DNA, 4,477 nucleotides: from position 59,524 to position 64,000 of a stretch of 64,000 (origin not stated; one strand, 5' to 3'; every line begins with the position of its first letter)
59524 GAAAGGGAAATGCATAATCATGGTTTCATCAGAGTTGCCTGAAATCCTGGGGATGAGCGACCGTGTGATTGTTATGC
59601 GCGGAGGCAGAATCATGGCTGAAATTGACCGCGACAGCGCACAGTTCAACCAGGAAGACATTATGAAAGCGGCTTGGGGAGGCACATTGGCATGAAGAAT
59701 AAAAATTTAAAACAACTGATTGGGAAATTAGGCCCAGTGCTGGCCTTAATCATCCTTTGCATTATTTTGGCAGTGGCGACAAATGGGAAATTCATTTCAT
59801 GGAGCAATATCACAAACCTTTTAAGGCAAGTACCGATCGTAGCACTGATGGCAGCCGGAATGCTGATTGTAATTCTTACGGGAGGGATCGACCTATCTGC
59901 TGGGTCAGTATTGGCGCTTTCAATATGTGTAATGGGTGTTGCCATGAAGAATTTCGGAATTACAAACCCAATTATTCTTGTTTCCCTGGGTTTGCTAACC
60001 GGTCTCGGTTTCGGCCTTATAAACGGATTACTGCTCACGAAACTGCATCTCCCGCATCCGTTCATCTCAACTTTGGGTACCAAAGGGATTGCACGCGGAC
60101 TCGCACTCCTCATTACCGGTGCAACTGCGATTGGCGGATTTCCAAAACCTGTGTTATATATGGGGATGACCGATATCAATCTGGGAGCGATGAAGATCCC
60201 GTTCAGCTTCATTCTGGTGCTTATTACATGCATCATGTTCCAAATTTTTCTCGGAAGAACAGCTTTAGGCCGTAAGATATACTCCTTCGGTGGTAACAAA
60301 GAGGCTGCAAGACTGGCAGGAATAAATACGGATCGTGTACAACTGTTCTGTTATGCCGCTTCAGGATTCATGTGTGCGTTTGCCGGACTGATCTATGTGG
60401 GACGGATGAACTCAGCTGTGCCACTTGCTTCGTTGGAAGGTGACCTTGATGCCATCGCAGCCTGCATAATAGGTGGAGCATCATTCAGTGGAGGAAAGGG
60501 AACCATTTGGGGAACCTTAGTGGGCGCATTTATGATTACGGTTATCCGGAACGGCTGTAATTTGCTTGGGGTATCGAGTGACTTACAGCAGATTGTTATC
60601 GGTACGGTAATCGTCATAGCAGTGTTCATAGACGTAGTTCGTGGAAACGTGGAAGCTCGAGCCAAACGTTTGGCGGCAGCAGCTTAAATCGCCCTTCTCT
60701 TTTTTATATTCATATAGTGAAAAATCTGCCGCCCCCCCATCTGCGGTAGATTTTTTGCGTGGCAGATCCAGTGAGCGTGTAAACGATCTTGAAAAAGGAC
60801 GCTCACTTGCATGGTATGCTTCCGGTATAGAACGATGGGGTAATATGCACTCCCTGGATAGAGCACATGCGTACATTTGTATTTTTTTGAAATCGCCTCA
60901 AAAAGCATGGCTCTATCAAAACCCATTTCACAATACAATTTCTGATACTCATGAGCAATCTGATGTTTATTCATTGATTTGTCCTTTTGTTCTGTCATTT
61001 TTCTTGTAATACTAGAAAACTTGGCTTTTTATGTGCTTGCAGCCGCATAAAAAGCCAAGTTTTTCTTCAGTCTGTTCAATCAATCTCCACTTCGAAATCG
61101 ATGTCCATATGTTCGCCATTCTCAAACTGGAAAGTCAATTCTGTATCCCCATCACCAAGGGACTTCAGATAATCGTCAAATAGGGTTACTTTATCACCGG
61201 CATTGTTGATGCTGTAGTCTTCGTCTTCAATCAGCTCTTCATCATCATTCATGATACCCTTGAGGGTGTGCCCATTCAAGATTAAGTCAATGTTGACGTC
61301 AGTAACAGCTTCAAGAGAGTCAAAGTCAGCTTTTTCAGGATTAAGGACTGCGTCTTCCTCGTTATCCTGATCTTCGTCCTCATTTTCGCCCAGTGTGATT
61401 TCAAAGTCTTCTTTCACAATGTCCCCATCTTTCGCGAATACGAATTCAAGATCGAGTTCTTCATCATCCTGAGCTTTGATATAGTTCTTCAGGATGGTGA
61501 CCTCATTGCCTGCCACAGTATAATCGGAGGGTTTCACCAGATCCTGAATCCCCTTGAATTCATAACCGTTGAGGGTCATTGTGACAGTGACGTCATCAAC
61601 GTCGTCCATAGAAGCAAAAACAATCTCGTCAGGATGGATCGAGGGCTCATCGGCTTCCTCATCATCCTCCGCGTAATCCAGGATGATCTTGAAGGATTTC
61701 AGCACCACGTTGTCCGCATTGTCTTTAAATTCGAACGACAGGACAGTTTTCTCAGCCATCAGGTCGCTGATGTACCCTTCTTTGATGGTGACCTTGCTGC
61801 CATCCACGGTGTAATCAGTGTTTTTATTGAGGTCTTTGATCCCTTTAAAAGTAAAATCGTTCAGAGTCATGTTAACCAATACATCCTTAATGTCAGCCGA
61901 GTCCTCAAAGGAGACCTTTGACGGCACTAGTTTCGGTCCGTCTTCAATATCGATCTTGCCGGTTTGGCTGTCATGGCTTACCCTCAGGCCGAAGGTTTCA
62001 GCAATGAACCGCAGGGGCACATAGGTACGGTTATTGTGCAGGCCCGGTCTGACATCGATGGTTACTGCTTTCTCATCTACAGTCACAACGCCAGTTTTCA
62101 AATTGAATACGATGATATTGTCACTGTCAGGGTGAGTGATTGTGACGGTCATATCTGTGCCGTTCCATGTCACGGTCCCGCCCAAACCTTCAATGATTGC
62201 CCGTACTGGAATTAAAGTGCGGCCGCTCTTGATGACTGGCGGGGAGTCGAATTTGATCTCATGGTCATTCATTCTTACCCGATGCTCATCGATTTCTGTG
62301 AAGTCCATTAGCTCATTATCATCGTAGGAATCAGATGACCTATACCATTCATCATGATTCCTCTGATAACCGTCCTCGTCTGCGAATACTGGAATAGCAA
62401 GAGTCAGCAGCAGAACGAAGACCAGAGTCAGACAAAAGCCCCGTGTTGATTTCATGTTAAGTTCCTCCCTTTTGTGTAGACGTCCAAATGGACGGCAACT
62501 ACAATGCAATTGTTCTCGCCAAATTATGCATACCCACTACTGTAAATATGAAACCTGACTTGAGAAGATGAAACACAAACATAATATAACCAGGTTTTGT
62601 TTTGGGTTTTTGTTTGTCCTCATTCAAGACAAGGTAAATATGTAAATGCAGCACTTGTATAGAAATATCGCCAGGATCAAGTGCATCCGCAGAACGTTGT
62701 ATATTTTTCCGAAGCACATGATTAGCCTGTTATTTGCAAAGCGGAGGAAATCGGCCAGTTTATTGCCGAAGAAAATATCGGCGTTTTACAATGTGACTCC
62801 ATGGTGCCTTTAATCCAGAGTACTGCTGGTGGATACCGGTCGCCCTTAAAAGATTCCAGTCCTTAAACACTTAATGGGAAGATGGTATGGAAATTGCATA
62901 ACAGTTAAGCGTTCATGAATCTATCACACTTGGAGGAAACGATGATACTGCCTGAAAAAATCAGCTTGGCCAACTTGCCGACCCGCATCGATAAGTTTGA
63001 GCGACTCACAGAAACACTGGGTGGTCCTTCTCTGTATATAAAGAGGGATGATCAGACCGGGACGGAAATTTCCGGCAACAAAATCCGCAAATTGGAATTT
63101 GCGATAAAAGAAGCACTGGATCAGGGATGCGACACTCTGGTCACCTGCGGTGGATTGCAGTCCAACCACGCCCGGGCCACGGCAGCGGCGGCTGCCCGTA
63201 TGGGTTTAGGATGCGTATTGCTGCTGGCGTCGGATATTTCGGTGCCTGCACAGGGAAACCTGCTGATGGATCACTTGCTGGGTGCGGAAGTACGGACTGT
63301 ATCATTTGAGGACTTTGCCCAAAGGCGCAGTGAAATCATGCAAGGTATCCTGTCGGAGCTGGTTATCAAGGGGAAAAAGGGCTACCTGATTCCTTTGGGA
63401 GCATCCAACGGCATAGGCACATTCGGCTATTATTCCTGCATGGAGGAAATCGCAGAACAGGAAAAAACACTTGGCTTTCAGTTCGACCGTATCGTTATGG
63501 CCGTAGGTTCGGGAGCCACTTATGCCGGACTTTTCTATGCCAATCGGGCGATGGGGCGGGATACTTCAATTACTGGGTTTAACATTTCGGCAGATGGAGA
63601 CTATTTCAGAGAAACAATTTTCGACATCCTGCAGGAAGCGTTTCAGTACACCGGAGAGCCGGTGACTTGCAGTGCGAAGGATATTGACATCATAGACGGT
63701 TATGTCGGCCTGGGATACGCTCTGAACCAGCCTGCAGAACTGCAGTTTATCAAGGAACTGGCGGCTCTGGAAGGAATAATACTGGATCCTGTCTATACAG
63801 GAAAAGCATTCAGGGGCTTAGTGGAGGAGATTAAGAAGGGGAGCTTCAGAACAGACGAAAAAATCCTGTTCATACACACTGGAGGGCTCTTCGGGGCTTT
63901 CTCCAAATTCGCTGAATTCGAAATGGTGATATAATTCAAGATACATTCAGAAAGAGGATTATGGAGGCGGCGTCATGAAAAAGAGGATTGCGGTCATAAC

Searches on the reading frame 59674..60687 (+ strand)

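Call 65: search_protein_families(library=pfam, proteins=[window:59674-60687:+], max_evalue=0.001)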
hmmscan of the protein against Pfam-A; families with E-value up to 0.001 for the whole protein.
window:59674-60687:+ (337 aa): 1 family
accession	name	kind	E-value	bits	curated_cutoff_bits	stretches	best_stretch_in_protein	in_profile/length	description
PF02653.21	BPD_transp_2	-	1.9e-41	142.5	26.8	1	45-317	1-269/269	Branched-chain amino acid transport system / permease component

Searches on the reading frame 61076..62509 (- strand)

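Call 65: search_protein_families(library=pfam, proteins=[window:61076-62509:-], max_evalue=0.001)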
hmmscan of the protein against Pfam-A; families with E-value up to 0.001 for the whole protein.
window:61076-62509:- (477 aa): 2 families
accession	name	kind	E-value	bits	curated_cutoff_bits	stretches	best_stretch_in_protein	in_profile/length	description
PF03442.20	CBM_X2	-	5.9e-45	151.7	28.9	3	390-468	2-79/83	Carbohydrate binding domain X2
PF07833.16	Cu_amine_oxidN1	-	6e-31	107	24.2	1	80-187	2-107/108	Copper amine oxidase N-terminal domain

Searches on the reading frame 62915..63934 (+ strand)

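Call 65: search_protein_families(library=pfam, proteins=[window:62915-63934:+], max_evalue=0.001)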
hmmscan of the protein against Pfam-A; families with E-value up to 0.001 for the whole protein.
window:62915-63934:+ (339 aa): 1 family
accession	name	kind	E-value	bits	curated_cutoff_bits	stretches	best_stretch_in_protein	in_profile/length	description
PF00291.31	PALP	-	6.9e-44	150.8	35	1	16-323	1-295/295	Pyridoxal-phosphate dependent enzyme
